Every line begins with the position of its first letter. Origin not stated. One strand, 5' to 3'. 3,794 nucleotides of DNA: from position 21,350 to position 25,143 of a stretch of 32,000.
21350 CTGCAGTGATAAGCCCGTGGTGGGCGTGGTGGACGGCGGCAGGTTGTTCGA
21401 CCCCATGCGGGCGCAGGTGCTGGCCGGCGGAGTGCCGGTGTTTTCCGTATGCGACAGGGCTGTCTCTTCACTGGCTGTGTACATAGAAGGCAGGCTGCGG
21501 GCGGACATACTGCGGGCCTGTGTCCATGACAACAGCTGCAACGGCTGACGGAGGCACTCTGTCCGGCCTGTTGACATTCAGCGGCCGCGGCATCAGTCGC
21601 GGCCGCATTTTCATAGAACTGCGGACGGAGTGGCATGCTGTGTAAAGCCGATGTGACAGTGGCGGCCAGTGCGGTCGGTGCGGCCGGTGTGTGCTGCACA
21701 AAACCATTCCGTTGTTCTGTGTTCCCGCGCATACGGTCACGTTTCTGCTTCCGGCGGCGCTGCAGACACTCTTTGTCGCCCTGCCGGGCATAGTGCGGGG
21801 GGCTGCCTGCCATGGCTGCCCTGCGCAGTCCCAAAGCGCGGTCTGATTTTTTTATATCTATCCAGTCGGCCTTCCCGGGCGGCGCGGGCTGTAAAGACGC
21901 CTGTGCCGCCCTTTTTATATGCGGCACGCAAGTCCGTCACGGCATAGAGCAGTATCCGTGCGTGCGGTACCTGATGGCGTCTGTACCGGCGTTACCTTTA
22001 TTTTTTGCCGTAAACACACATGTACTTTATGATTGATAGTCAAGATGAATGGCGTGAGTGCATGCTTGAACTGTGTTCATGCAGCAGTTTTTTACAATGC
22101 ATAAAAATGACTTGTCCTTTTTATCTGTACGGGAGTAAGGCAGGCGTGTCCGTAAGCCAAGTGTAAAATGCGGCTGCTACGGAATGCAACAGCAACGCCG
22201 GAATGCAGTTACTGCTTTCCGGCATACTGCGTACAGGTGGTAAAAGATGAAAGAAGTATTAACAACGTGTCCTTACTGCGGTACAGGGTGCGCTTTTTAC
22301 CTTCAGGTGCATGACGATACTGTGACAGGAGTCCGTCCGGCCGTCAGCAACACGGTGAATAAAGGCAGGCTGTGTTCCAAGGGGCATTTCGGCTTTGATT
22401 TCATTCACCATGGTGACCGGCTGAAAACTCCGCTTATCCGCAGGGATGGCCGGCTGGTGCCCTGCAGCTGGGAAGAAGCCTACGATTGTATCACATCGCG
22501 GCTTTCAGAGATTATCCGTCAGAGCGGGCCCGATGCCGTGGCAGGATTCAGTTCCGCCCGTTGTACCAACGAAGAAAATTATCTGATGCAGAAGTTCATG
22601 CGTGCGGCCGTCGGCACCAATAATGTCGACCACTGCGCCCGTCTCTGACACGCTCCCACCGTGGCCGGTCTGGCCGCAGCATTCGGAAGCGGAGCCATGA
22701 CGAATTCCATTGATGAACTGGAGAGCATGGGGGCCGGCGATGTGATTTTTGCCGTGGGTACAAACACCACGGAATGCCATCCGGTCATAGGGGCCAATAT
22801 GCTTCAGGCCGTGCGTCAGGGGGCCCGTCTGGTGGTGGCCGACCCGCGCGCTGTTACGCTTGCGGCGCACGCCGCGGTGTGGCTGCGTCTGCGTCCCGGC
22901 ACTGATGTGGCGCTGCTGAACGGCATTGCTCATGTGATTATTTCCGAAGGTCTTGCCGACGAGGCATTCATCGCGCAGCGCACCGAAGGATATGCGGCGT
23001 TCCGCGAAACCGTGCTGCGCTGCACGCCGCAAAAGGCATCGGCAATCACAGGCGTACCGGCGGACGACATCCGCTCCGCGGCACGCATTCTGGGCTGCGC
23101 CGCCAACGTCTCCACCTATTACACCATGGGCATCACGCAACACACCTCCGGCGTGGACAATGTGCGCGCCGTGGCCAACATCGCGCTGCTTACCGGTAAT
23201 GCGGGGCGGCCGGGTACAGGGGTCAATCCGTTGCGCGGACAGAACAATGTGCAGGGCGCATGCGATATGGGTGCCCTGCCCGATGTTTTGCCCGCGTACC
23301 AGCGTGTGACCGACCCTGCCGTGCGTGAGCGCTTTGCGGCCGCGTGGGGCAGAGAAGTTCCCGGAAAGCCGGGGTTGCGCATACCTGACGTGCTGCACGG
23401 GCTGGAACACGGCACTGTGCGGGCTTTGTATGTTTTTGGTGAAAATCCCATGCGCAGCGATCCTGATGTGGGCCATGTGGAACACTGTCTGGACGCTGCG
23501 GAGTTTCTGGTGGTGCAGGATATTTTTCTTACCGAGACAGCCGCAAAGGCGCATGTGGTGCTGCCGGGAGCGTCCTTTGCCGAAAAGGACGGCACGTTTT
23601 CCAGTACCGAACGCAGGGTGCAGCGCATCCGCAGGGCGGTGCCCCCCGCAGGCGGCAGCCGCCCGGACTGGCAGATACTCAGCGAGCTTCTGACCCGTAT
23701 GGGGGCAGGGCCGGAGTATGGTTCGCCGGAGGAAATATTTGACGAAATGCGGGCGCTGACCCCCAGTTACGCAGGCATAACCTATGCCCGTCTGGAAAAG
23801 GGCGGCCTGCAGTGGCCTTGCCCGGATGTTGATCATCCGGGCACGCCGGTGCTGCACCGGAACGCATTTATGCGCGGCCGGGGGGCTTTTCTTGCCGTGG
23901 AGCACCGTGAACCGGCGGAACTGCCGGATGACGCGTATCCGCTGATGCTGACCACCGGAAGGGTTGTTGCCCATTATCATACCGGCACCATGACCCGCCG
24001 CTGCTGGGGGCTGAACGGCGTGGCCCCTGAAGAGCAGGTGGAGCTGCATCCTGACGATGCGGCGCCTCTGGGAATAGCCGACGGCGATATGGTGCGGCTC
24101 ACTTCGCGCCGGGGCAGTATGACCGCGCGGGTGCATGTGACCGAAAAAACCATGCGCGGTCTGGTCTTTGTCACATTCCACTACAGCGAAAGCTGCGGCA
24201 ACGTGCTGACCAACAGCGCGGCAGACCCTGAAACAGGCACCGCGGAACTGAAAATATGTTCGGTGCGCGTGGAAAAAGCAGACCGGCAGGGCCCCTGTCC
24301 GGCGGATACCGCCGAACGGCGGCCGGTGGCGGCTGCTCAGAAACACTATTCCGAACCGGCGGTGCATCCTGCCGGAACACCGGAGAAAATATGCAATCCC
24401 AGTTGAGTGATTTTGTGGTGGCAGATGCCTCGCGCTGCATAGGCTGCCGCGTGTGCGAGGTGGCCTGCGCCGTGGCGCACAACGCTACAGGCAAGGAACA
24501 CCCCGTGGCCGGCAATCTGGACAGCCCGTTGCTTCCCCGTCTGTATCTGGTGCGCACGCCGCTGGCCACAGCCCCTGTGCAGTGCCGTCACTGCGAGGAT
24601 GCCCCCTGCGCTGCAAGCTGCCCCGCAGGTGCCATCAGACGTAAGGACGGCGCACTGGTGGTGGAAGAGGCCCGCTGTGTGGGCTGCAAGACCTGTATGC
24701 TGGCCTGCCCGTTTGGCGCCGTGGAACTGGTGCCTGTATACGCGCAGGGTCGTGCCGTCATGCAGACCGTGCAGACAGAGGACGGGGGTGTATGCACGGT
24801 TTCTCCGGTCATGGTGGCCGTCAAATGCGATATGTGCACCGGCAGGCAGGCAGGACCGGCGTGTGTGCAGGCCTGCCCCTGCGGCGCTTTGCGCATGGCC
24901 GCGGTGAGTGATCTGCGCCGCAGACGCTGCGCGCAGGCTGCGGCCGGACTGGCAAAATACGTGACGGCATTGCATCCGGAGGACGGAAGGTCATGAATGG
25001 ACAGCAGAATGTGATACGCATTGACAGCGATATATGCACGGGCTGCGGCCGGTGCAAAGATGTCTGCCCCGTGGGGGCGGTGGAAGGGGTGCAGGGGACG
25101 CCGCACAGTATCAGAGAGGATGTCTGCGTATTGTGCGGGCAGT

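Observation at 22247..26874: Compact Sec-FdhF / HycB / [FeFe]-HydA / HycB operon: a soluble HDCR-type (hydrogen-dependent CO2 reductase / formate hydrogenlyase) module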

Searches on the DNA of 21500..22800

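Call 18: search_rna_families(source=window, start=21500, end=22800, threshold=evalue, max_evalue=5)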
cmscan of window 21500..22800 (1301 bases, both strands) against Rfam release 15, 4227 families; matches with E-value up to 5: 6.
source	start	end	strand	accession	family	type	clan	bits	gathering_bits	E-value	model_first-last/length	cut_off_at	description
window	22643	22701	+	RF01989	SECIS_3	Cis-reg;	-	49.1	63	6e-10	1-59/59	no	Selenocysteine insertion sequence 3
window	22193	22227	-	RF04020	mir-4859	Gene; miRNA;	-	20.3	100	0.75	1-80/80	no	mir-4859 microRNA precursor family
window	21507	21616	+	RF03094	LAGLIDADG-2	Gene; sRNA;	-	18.3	94.9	1.1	1-128/128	no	LAGLIDADG-2 RNA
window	21553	21610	+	RF01388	isrD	Gene; sRNA;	-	16.5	37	3.1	1-51/51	no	isrD Hfq binding RNA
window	22021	22189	+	RF01295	SCARNA7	Gene; snRNA; snoRNA; scaRNA;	-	11.2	65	3.4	1-330/330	no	Small Cajal body-specific RNA 7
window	21576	21614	+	RF01390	isrG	Gene; sRNA;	-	10.8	100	3.1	1-279/279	no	isrG Hfq binding RNA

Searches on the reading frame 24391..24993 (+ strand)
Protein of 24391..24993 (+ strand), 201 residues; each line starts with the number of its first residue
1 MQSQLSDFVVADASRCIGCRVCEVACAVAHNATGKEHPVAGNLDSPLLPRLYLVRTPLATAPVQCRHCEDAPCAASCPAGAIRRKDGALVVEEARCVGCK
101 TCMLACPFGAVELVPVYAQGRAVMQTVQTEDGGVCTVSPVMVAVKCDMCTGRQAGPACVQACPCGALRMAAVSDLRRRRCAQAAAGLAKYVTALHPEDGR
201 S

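Call 7: search_protein_families(library=pfam, proteins=[window:24391-24993:+])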
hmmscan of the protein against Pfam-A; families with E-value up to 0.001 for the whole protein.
window:24391-24993:+ (201 aa): 12 families
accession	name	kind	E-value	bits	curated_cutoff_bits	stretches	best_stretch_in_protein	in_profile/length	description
PF12837.12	Fer4_6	-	1.8e-13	50.1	25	2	90-110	3-23/24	4Fe-4S binding domain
PF13247.11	Fer4_11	-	4e-12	46.6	26.2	1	61-111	6-59/100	4Fe-4S dicluster domain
PF12838.12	Fer4_7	-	3.3e-11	43.9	27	3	64-110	1-52/52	4Fe-4S dicluster domain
PF13187.11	Fer4_9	-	4.4e-10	39.9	27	2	64-110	1-51/52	4Fe-4S dicluster domain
PF12797.12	Fer4_2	-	4.6e-09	36.1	24.5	2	89-108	3-22/22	4Fe-4S binding domain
PF13183.11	Fer4_8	-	1.8e-08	35.2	27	1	13-80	2-67/68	4Fe-4S dicluster domain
PF00037.32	Fer4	-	2.8e-08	33.7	21.1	1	90-111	2-23/24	4Fe-4S binding domain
PF13237.11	Fer4_10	-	3.3e-08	33.8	25.5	1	90-163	3-53/53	4Fe-4S dicluster domain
PF13484.11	Fer4_16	-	4.9e-08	34.1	30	0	95-149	1-59/66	4Fe-4S double cluster binding domain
PF25160.1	LdpA_Fe-S-bd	-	1.1e-05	25.5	27.6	1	70-113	6-45/49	LdpA Fe-S cluster-binding domain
PF14697.11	Fer4_21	-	6.7e-05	23.4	35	1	64-112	7-58/59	4Fe-4S dicluster domain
PF12800.12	Fer4_4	-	0.0009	19.8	24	0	94-109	2-17/17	4Fe-4S binding domain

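Call 8: search_protein_families(library=ncbifam, proteins=[window:24391-24993:+])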
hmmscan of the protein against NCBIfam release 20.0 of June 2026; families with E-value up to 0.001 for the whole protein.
window:24391-24993:+ (201 aa): 43 families (the best 25 are shown)
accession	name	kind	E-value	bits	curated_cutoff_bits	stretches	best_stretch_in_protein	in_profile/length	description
NF007658.0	PRK10330.1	equivalog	4.4e-41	140.3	260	1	7-180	3-171/181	electron transport protein HydN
NF009408.0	PRK12769.1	equivalog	9.5e-41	139.6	1003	1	7-179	3-154/659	formate-dependent uric acid utilization protein AegA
NF009451.0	PRK12809.1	equivalog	3.3e-33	114.9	1154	1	7-188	3-158/639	formate-dependent uric acid utilization protein YgfT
TIGR02951.1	DMSO_dmsB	equivalog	2.1e-21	76.6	214.1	1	63-115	62-116/161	DMSO/selenate family reductase complex B subunit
NF045715.1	sulf_resp_HmcB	equivalog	2.1e-19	69.8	420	2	63-194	105-220/307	sulfate respiration complex iron-sulfur protein HmcB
NF045797.1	DsrO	equivalog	4.2e-18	65.6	200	1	60-163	98-194/235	sulfate reduction electron transfer complex DsrMKJOP subunit DsrO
NF041715.1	arsenate_red_ArrB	equivalog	9.3e-17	61.3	450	1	9-113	5-106/233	arsenate respiratory reductase iron-sulfur subunit ArrB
NF011569.0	PRK14993.1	equivalog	4.1e-15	55.9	416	1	10-199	47-214/244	tetrathionate reductase subunit TtrB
NF008134.0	PRK10882.1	equivalog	3.4e-13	49.4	263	1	64-176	112-212/329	hydrogenase 2 operon protein HybA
TIGR01582.1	FDH-beta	equivalog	5.3e-13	48.7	334.7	1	64-109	92-139/283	formate dehydrogenase subunit beta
NF045766.1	PhenlGlyoxDHPadI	equivalog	6.4e-13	48.2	700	1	9-114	7-106/443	NADH-dependent phenylglyoxylate dehydrogenase subunit beta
NF038355.1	FDH3_beta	equivalog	9.3e-13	48.6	240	1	10-113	6-103/180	formate dehydrogenase FDH3 subunit beta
TIGR03149.1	cyt_nit_nrfC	equivalog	1.7e-12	47.2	377.6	1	64-116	93-147/225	cytochrome c nitrite reductase Fe-S protein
NF007382.0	PRK09898.1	equivalog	9.5e-12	44.9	213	1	60-171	118-202/208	ferredoxin-like protein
TIGR03478.1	DMSO_red_II_bet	subfamily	2.5e-11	43.1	480.7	1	63-113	129-181/321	DMSO reductase family type II enzyme, iron-sulfur subunit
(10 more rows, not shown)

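Call 11: search_solved_structures(query=window:24391-24993:+, max_evalue=0.00001)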
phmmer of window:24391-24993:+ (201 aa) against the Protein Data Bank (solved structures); distinct sequences matched with E-value up to 0.00001: 30.
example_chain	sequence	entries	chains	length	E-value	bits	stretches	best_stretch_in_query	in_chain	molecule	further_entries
7qv7_B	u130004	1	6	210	2.3e-55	190.9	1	1-189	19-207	Hydrogen dependent carbon dioxide reductase subunit HycB4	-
7qv7_A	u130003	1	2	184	1.6e-39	139.1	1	7-175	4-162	Hydrogen dependent carbon dioxide reductase subunit HycB3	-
7z0s_B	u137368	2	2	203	8.3e-31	110.7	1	6-177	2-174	Formate hydrogenlyase subunit 2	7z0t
6cz7_B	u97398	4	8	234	5.5e-18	68.9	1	9-142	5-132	4Fe-4S ferredoxin, iron-sulfur binding domain protein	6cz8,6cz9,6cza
9mqx_E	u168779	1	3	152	1.1e-17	67.9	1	9-111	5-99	Fe-S-cluster-containing hydrogenase subunit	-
8c0z_C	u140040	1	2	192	1.2e-13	54.7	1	11-112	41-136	Iron-sulfur cluster-binding protein potential subunit of aldehyde oxidoreductase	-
1kqf_B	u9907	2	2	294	6.5e-13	52.3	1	64-110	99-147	FORMATE DEHYDROGENASE, NITRATE-INDUCIBLE, IRON-SULFUR SUBUNIT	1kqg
2vpw_B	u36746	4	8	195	3.2e-12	50.1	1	10-115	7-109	NRFC PROTEIN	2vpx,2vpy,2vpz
2ivf_B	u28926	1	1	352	1.1e-11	48.3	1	64-119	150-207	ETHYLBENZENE DEHYDROGENASE BETA-SUBUNIT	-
6x6u_B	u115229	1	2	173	2.8e-11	47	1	9-116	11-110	Oxidoreductase, Fe-S subunit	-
9vap_B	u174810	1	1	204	1.1e-10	45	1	10-180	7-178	4Fe-4S dicluster domain-containing protein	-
6x1o_B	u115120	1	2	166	1.5e-10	44.6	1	11-116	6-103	Oxidoreductase, Fe-S subunit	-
1q16_B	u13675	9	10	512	2.7e-10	43.8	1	59-111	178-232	Respiratory nitrate reductase 1 beta chain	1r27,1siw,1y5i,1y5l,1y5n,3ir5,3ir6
8k9e_B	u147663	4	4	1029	7.5e-10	42.3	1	13-156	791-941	Fe-S-cluster-containing hydrogenase components 1-like protein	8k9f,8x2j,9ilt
1y4z_B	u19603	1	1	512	1.8e-09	41.1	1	59-111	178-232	Respiratory nitrate reductase 1 beta chain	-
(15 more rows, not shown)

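Call 40: search_solved_structures(query=window:24391-24993:+, max_evalue=1e-25, show_alignments=3)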
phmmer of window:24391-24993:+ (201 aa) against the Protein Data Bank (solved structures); distinct sequences matched with E-value up to 1e-25: 3.
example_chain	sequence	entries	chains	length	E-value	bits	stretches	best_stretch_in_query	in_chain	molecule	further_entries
7qv7_B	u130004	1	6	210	2.3e-55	190.9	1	1-189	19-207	Hydrogen dependent carbon dioxide reductase subunit HycB4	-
7qv7_A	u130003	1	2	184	1.6e-39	139.1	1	7-175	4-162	Hydrogen dependent carbon dioxide reductase subunit HycB3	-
7z0s_B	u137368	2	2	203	8.3e-31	110.7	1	6-177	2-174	Formate hydrogenlyase subunit 2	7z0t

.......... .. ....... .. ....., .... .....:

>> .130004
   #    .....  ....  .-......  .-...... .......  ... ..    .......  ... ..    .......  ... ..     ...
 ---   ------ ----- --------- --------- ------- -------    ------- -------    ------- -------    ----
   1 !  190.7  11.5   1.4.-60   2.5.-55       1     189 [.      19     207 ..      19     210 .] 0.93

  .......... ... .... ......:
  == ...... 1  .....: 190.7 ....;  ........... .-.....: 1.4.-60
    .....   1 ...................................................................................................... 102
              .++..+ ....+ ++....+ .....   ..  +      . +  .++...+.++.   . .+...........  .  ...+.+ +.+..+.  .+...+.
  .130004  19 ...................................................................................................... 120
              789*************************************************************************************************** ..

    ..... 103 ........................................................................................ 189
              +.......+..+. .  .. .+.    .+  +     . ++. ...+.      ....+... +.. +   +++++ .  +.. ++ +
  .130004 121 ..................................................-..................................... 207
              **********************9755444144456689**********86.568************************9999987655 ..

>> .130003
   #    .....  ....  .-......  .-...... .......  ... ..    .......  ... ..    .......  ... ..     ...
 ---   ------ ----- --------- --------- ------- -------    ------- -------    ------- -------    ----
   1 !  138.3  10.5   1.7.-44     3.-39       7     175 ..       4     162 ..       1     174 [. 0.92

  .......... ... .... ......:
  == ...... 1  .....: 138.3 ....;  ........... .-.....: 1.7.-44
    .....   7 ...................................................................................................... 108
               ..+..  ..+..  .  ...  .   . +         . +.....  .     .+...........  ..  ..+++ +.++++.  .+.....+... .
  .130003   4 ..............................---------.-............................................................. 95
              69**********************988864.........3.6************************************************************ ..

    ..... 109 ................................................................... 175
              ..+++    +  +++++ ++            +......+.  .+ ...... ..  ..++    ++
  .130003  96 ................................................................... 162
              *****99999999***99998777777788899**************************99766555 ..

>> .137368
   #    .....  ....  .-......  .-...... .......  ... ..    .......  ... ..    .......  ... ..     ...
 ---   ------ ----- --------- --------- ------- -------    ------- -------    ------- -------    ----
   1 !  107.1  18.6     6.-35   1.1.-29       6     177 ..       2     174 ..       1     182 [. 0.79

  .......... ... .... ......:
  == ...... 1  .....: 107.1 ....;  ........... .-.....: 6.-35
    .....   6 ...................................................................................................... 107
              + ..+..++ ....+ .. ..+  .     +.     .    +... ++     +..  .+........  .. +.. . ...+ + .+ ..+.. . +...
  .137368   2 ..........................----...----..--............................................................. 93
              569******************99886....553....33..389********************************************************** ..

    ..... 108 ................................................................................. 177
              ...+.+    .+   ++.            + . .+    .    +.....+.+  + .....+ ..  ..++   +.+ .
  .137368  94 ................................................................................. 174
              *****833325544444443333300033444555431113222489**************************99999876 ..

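Call 77: predict_structure(alignment_id=A4)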
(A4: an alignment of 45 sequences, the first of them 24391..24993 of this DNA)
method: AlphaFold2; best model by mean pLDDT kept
length: 201 residues; sequences in the alignment: 45
mean_pLDDT: 71.3   pTM: 0.53
mean pLDDT of the five models: 71.3, 66.8, 66.2, 60.6, 59.8
residues with pLDDT >= 90: 6; 70-90: 115; 50-70: 59; < 50: 21
segments of 3 or more residues with pLDDT < 50: 1-3, 35-43, 64-68
pLDDT, mean of each block of 10 residues (from residue 1): 62 82 82 51 57 58 50 76 71 76 58 74 83 80 63 84 89 76 81 75 62
secondary structure, 60 per line:
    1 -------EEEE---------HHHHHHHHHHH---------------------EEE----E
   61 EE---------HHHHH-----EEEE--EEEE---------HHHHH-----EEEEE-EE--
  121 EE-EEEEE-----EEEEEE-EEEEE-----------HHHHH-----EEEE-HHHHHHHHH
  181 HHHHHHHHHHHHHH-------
elements in order: E8-11 H21-31 E53-55 E60-62 H72-76 E82-85 E88-91 H101-105 E111-115 E124-128 E134-139 E141-145 H157-161 E167-170 H172-194

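Call 82: fold_search(model_id=the predicted structure, library=pdb)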
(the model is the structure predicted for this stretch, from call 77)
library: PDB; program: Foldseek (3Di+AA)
matches with E <= 10: 156; with E <= 0.001: 19
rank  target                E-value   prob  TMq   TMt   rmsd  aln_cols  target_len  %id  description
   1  7qv7_B                1.1e-15  1.00  0.69  0.75   5.4       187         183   45  Cryo-EM structure of Hydrogen-dependent CO2 reductase. (released 2022-07-06)
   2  7z0s_B                1.7e-13  1.00  0.57  0.66   8.1       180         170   36  Structure of the Escherichia coli formate hydrogenlyase complex (anaerobic preparation, without formate dehydrogenase  (released 2022-09-28)
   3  7qv7_A                7.8e-13  1.00  0.58  0.66   7.4       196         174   36  Cryo-EM structure of Hydrogen-dependent CO2 reductase. (released 2022-07-06)
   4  9mqx_E                7.9e-10  1.00  0.54  0.69   6.1       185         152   28  Electron-bifurcating Tungstopyranopterin-containing aldehyde oxidoreductase with NADH (released 2025-07-16)
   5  9mqx_G                1.4e-09  1.00  0.54  0.69   5.8       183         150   27  Electron-bifurcating Tungstopyranopterin-containing aldehyde oxidoreductase with NADH (released 2025-07-16)
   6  6cz7_B                4.5e-08  1.00  0.52  0.46  10.6       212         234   25  The arsenate respiratory reductase (Arr) complex from Shewanella sp. ANA-3 (released 2018-08-15)
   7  8c0z_C                5.6e-08  1.00  0.49  0.60   7.1       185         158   30  CryoEM structure of a tungsten-containing aldehyde oxidoreductase from Aromatoleum aromaticum (released 2023-05-31)
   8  6x6u_B                1.0e-07  1.00  0.49  0.58   4.9       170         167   28  WOR5 from Pyrococcus furiosus, taurine-bound (released 2021-12-15)
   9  6x1o_B                1.3e-07  1.00  0.49  0.58   5.4       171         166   29  WOR5 from Pyrococcus furiosus, as crystallized (released 2021-11-24)
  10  2vpw_B                2.5e-07  1.00  0.50  0.52   6.5       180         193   24  Polysulfide reductase with bound menaquinone (released 2008-06-10)
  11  1kqf_B                1.9e-06  1.00  0.50  0.37   8.4       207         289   24  FORMATE DEHYDROGENASE N FROM E. COLI (released 2002-03-15)
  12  9vap_B                2.7e-06  1.00  0.48  0.56  10.8       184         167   26  Cryo-EM structure of formate dehydrogenase from Shewanella oneidensis MR-1 (SoFdhAB) (released 2026-04-08)
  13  6sdr_B                9.2e-06  1.00  0.50  0.47   9.7       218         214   25  W-formate dehydrogenase from Desulfovibrio vulgaris - Oxidized form (released 2020-03-11)
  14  1h0h_B                1.3e-05  1.00  0.49  0.46   9.8       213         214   26  Tungsten containing Formate Dehydrogenase from Desulfovibrio Gigas (released 2003-02-20)
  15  4v4c_B                1.6e-05  1.00  0.51  0.39   7.6       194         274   20  Crystal Structure of Pyrogallol-Phloroglucinol Transhydroxylase from Pelobacter acidigallici (released 2014-07-09)
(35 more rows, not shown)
